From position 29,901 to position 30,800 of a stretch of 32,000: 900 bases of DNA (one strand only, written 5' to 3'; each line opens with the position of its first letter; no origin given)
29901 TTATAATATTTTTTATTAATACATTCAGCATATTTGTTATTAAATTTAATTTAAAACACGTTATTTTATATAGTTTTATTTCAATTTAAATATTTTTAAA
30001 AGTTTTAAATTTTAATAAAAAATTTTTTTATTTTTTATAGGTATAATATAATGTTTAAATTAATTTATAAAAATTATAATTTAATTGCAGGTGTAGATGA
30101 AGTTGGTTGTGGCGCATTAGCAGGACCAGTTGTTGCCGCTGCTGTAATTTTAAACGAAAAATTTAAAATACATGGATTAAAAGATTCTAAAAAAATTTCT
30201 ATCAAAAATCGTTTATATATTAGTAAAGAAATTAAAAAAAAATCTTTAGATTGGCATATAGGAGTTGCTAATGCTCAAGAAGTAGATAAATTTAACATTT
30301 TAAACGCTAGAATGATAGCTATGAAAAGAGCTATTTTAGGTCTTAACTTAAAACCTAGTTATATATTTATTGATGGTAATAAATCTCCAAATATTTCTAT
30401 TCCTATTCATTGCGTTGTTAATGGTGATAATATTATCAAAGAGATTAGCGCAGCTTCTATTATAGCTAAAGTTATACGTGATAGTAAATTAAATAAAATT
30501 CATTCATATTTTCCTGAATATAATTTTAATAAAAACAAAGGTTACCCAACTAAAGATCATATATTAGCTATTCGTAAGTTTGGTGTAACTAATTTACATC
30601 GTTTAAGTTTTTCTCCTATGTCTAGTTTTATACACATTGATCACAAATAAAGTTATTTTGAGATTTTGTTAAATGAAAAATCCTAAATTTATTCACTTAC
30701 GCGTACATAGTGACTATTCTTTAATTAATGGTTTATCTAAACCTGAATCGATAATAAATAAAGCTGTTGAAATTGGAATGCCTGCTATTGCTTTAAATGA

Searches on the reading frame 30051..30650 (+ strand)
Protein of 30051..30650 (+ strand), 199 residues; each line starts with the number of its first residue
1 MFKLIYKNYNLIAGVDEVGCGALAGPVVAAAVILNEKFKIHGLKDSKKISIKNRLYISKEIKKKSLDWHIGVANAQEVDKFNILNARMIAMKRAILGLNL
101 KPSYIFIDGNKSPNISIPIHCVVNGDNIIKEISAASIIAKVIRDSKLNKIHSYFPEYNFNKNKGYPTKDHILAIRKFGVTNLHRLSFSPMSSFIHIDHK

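Call 47: search_protein_families(library=ncbifam, proteins=[window:30051-30650:+], max_evalue=0.00001)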
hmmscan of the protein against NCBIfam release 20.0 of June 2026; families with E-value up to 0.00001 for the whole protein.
window:30051-30650:+ (199 aa): 9 families
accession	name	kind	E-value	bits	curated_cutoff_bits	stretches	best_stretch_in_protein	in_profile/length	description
NF000596.1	PRK00015.1-4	equivalog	1.3e-73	246.9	251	1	11-193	1-183/186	ribonuclease HII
NF000594.1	PRK00015.1-1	equivalog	5e-70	236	243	1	4-192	63-250/251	ribonuclease HII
NF000595.1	PRK00015.1-3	equivalog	1.1e-67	227.7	167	1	10-191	2-185/188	ribonuclease HII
NF010537.0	PRK13925.1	equivalog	1.2e-58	198.1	252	1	7-191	7-196/200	ribonuclease HII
NF000598.1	PRK00015.2-2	equivalog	3.3e-49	167.3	273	1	10-188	20-201/203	ribonuclease HII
NF010538.0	PRK13926.1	equivalog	1.9e-46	159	285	1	7-195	19-206/213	ribonuclease HII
NF000600.1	PRK00015.2-4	equivalog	1.3e-41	142.6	364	1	11-188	29-208/212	ribonuclease HII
NF011119.0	PRK14550.1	equivalog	6.9e-31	107.8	350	1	12-188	2-186/204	ribonuclease HII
TIGR00729.1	TIGR00729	equivalog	1.3e-16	61.2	123.3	1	12-153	1-163/207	ribonuclease HII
